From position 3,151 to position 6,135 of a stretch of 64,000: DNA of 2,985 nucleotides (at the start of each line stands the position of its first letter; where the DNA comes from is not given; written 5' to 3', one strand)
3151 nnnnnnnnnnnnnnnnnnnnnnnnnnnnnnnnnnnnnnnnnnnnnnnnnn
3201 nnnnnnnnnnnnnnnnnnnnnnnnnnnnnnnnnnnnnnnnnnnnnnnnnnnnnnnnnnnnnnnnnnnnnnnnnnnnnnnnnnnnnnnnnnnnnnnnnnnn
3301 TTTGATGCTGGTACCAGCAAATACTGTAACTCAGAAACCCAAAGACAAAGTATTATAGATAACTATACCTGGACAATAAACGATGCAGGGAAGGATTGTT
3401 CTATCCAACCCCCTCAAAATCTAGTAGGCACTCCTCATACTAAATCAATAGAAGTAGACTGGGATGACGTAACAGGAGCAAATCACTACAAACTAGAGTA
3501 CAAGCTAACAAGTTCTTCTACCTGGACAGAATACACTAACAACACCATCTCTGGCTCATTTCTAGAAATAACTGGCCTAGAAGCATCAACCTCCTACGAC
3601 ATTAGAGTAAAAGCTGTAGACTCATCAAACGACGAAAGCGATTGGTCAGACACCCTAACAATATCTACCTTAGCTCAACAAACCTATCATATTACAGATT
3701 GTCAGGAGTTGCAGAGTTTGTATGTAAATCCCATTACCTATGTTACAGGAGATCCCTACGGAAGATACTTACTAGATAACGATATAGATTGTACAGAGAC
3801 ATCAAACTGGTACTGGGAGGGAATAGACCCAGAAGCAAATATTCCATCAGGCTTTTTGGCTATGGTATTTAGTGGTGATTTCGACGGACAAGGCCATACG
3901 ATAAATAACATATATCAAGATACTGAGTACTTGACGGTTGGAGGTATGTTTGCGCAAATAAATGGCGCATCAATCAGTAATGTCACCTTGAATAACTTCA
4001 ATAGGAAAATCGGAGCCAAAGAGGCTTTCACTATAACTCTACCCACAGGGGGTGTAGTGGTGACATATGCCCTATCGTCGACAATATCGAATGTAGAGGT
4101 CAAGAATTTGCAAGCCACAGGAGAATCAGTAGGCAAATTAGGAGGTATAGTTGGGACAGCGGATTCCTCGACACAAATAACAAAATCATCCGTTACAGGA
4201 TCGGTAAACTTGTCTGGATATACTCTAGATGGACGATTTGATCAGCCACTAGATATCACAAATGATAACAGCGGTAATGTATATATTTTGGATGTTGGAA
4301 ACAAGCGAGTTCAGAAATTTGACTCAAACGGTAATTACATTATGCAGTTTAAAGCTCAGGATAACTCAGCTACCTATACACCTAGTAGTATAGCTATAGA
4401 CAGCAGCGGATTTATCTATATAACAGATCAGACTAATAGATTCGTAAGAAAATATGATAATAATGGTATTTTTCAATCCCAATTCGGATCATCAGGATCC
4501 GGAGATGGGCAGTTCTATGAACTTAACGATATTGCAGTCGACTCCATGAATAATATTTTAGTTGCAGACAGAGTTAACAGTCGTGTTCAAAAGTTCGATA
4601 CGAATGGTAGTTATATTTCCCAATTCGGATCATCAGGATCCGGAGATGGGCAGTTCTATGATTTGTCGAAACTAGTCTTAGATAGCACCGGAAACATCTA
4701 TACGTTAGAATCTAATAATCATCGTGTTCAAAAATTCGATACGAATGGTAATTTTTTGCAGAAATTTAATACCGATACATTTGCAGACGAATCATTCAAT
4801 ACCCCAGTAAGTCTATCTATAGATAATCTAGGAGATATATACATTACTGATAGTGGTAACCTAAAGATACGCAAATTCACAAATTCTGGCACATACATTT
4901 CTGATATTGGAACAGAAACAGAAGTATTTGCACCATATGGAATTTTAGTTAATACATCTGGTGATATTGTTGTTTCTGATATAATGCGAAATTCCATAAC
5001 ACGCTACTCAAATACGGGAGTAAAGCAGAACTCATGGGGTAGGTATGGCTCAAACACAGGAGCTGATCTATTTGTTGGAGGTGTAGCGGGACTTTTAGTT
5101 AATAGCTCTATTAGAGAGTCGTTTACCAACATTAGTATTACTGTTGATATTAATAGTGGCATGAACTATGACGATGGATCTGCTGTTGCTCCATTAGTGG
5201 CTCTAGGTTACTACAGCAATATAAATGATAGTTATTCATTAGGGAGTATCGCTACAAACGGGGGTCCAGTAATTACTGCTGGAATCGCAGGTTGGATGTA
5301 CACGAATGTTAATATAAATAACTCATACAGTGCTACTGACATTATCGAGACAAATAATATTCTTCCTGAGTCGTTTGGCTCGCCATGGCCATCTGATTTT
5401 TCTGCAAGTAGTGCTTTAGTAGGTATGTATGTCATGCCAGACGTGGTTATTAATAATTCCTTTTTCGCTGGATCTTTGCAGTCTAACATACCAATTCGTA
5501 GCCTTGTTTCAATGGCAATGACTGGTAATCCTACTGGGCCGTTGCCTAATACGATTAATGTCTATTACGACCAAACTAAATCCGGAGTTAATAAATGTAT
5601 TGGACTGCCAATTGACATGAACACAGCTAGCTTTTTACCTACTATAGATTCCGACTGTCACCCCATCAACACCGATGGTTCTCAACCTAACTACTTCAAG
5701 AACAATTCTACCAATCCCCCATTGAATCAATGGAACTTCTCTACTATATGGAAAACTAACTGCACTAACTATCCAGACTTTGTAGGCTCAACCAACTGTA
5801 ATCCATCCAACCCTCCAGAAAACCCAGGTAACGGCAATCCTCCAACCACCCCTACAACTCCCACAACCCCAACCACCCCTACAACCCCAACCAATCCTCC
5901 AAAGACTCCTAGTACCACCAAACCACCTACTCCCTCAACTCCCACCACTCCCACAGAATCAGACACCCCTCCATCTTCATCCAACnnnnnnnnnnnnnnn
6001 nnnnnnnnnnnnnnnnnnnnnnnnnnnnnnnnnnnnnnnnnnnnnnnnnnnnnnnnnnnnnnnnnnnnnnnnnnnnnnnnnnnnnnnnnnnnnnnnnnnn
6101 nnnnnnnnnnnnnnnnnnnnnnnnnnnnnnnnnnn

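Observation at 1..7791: Adhesin-sized ectodomain and a histidine kinase in a single >2,590-aa ORF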

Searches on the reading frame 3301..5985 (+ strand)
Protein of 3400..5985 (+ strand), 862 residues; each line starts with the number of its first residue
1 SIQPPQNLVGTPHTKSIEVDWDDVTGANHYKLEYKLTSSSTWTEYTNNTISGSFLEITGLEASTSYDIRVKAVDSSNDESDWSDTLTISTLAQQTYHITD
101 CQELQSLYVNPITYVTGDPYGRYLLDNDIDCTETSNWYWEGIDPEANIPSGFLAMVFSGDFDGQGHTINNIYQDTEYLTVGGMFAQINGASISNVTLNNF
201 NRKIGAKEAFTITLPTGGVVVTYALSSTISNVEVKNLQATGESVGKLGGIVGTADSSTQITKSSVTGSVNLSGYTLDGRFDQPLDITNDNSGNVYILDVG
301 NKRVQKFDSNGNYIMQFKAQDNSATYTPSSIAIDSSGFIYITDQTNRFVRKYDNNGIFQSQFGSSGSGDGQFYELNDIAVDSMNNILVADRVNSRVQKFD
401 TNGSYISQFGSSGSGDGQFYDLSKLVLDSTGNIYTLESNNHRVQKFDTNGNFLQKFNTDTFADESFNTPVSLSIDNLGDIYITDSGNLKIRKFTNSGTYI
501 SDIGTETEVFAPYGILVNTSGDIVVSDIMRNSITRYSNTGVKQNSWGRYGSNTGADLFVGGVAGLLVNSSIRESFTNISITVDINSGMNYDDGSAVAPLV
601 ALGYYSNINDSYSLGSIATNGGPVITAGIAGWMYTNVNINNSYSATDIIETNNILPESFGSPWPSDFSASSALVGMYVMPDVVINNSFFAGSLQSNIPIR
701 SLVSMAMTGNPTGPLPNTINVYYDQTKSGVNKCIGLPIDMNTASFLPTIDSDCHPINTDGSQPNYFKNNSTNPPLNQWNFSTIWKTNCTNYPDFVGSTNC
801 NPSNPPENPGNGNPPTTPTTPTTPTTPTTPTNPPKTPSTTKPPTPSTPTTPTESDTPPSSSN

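Call 5: search_protein_families(library=pfam, proteins=[window:3301-5700:+], max_evalue=10)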
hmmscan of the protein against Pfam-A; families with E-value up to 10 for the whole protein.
window:3301-5700:+ (800 aa): 14 families
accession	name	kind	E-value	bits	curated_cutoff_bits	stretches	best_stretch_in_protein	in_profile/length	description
PF01436.27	NHL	-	8.8e-34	114.3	20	5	405-432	1-28/28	NHL repeat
PF17170.10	DUF5128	-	1.5e-12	47.8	22.9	2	417-495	54-134/321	6-bladed beta-propeller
PF22701.2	Mala_s_1-like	-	7.4e-09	36.1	27.5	2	409-559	2-146/195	Mal s 1 allergenic protein-like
PF25021.1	TEN_NHL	-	9.1e-09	35.2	27.1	2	355-399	138-180/357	Teneurin NHL domain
PF24684.1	Vgb_lyase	-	1.3e-07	31.2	50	2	287-381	156-287/290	Virginiamycin B lyase family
PF00041.27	fn3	-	7.3e-06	26.5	25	1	37-120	2-82/84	Fibronectin type III domain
PF25059.1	FN3_DSCAM-DSCAML_C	-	5.3e-05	23.9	39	1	61-112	21-71/89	DSCAM/DSCAML C-terminal Fn3-like domain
PF21605.3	CRLF2-like_D2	-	0.00032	21.2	27.3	1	37-119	3-89/94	Cytokine receptor-like factor 2-like, D2 domain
PF06739.17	SBBP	-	0.0016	18.8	20.5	1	355-375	9-29/38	Beta-propeller repeat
PF09000.15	Cytotoxic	-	0.013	16.3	22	1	461-493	34-66/80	Cytotoxic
PF09294.16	Interfer-bind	-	0.015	16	21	1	57-118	38-98/104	Interferon-alpha/beta receptor, fibronectin type III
PF16656.11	Pur_ac_phosph_N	-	0.017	16.1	30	1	46-123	11-93/93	Purple acid Phosphatase, N-terminal domain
PF16288.11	DUF4934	-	0.017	15.6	27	1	417-486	34-101/102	Domain of unknown function (DUF4934)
PF25788.1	Ig_Rha78A_N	-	0.049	14.3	27.4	1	91-123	69-101/105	Rha78A-like, N-terminal immunoglobulin domain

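Call 38: search_protein_families(library=ncbifam, proteins=[window:3400-5985:+], max_evalue=0.01)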
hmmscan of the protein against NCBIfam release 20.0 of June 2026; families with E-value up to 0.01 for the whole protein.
window:3400-5985:+ (862 aa): 4 families
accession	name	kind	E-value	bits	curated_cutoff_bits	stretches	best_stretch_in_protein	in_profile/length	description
NF035926.1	scyF_NHL_VPEP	equivalog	1.5e-43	149.4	350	2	182-459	10-286/376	scytonemin biosynthesis PEP-CTERM protein ScyF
NF047494.1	Lepto_SBBP_lipo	equivalog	1.1e-07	30.9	400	1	285-348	133-210/466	SBBP repeat beta-propeller lipoprotein, LipL53 family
NF047780.1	LIC12708_fam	subfamily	0.00012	21.1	150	1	290-463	65-227/391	LIC_12708 family protein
NF045522.1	MXAN_2561_fam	equivalog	0.0013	18.3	150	1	11-87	178-255/304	MXAN_2561 family MXYO-CTERM-anchored protein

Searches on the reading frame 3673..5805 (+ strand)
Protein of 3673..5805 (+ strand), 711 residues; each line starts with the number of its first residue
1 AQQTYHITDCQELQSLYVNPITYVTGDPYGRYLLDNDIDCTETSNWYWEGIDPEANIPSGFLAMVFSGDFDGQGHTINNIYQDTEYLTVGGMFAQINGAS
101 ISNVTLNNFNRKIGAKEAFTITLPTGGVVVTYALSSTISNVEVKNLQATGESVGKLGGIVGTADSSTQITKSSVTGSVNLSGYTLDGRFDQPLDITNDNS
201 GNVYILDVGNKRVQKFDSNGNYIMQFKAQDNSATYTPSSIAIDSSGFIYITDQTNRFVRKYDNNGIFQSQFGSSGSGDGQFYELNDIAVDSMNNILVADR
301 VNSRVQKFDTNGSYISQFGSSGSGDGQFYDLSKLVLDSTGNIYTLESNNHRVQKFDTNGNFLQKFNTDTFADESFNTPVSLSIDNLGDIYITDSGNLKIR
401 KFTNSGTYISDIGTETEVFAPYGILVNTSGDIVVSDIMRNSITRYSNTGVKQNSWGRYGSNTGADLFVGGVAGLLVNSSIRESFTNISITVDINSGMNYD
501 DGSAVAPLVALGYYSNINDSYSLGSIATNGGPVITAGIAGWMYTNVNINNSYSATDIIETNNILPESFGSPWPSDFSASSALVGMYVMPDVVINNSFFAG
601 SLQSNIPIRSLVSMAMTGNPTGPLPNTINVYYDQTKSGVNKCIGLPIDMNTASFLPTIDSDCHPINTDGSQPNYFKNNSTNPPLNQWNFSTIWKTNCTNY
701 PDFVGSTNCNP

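Call 64: search_solved_structures(query=window:3673-5805:+, max_evalue=0.1, show_alignments=0)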
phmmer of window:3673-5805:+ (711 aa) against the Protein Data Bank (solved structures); distinct sequences matched with E-value up to 0.1: 50.
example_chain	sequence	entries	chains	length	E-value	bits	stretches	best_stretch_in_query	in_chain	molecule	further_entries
6d69_A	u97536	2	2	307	2.3e-58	201.5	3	239-362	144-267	NHL Repeat Region of D. melanogaster Thin | Thin, isoform D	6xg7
8j72_A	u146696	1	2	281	4.8e-41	144.3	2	236-399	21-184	E3 ubiquitin-protein ligase TRIM71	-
7qrx_A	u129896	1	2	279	2.2e-40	142.1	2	235-399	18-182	E3 ubiquitin-protein ligase TRIM71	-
9jur_A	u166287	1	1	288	2.3e-40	142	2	235-398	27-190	E3 ubiquitin-protein ligase TRIM71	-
6fpt_A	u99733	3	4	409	1.6e-39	139.3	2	259-439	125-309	E3 ubiquitin-protein ligase TRIM71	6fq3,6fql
7b96_A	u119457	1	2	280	6.1e-35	124.1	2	187-397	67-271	Isoform 2 of Tripartite motif-containing protein 2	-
7qrv_A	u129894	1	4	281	9.3e-35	123.5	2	187-397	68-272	Tripartite motif-containing protein 2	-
7b2r_A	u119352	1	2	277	1.2e-34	123.1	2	187-397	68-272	Tripartite motif-containing protein 2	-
7qrw_A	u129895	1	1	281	4.7e-32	114.5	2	236-398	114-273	Isoform 4 of Tripartite motif-containing protein 3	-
1q7f_A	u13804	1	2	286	8e-28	100.6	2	266-436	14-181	brain tumor CG10719-PA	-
4zlr_A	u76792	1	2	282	2e-27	99.3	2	266-436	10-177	Brain tumor protein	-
5ex7_A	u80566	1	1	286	2.1e-27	99.2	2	266-436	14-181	Brain tumor protein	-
3wwa_A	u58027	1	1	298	4e-24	88.3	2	190-403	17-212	Pizza7H protein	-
6f0t_A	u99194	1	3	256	3.9e-23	85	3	190-260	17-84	Pizza6-SFW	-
6qsd_A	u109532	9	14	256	5.2e-23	84.6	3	190-260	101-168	Pizza6S | Pizza6-S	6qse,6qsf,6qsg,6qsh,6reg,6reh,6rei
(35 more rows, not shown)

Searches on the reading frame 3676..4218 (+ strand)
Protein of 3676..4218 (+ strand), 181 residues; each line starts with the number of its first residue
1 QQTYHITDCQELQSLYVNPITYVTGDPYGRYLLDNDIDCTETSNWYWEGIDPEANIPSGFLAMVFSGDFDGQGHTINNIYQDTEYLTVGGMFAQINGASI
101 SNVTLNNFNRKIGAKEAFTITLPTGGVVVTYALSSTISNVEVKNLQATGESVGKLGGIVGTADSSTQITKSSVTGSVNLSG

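Call 76: search_protein_families(library=pfam, proteins=[window:3676-4218:+], max_evalue=10)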
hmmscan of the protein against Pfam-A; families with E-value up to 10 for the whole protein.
window:3676-4218:+ (181 aa): 2 families
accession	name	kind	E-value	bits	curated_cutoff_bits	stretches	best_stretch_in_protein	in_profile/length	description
PF05342.19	Peptidase_M26_N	-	0.0053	16.5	27.7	1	21-143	148-249/250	M26 IgA1-specific Metallo-endopeptidase N-terminal region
PF07581.17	Glug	-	0.021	15.6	20.5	1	155-178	5-28/28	The GLUG motif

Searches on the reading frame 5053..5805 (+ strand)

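Call 76: search_protein_families(library=pfam, proteins=[window:5053-5805:+], max_evalue=10)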
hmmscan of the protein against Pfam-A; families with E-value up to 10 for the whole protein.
window:5053-5805:+ (251 aa): 1 family
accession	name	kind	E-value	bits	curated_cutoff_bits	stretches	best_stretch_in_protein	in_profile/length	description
PF07176.17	DUF1400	-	0.33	11.7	23.4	1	137-191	7-61/127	Alpha/beta hydrolase of unknown function (DUF1400)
